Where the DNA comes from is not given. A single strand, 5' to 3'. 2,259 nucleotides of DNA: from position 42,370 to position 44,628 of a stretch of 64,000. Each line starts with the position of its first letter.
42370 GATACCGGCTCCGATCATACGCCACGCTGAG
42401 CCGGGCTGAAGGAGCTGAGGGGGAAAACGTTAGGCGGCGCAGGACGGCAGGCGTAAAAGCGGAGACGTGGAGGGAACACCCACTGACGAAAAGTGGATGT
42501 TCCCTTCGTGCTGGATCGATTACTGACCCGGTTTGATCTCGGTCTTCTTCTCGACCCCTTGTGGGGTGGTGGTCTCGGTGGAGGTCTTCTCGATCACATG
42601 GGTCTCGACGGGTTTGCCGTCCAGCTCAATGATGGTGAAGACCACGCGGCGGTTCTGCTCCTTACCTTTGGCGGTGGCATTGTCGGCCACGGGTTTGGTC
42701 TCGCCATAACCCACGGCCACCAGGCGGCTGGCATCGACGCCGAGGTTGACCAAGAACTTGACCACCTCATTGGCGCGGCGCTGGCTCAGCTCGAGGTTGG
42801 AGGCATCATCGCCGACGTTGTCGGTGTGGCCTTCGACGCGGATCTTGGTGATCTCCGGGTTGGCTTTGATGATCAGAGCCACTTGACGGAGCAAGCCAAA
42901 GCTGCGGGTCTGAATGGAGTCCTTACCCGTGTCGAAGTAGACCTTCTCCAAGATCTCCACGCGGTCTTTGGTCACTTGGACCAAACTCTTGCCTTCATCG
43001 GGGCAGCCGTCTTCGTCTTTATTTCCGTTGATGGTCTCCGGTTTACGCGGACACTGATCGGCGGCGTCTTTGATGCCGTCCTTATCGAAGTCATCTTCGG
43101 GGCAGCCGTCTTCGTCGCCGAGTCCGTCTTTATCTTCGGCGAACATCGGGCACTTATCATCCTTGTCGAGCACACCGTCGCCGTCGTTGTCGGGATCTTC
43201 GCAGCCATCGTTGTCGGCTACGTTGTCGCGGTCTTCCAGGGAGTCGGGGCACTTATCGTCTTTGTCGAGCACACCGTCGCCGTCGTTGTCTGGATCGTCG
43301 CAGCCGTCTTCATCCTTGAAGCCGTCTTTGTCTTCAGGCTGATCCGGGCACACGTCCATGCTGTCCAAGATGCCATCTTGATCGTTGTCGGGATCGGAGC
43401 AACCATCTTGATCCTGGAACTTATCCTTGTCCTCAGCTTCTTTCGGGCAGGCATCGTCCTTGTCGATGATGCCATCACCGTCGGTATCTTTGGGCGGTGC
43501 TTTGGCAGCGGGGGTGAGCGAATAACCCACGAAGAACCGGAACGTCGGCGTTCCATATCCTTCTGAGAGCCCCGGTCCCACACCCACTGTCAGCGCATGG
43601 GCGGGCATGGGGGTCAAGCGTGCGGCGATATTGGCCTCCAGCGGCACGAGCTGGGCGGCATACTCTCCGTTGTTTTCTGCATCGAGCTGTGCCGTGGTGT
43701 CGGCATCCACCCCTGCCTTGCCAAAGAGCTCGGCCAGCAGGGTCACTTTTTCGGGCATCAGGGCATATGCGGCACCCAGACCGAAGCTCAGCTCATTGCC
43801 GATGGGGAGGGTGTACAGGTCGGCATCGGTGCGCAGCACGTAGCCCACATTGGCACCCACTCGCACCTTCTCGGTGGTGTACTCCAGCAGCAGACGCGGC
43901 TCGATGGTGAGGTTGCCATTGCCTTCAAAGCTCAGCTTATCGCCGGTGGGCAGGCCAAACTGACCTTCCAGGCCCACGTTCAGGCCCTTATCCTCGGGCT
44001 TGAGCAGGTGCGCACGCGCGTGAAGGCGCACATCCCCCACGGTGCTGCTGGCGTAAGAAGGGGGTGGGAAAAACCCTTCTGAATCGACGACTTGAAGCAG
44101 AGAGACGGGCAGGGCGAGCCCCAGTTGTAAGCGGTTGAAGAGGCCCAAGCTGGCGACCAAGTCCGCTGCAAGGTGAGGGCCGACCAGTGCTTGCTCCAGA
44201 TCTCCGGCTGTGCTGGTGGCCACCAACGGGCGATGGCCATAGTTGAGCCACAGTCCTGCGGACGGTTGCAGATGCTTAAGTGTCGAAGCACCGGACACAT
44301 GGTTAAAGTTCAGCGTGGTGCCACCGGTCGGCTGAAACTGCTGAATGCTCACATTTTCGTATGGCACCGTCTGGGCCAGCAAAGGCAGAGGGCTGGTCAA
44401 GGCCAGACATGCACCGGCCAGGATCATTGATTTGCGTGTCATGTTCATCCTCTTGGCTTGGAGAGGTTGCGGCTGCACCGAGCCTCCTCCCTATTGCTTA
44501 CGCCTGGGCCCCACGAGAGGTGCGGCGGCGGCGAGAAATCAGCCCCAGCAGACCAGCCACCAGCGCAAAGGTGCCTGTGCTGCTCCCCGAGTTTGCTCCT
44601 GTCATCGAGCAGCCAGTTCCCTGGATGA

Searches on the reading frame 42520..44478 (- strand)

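Call 71: search_protein_families(library=pfam, proteins=[window:42520-44478:-], max_evalue=0.0001)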
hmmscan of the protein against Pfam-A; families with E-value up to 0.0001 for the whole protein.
window:42520-44478:- (652 aa): 3 families
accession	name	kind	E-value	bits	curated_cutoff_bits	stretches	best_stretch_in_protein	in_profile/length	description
PF00691.25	OmpA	-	2.6e-23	82.6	27.2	1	514-610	1-98/98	OmpA family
PF02412.23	TSP_3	-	3.7e-07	30.1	25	1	449-482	4-34/36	Thrombospondin type 3 repeat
PF13557.12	Phenol_MetA_deg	-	3.9e-06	27.5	22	1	122-255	45-183/242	Putative MetA-pathway of phenol degradation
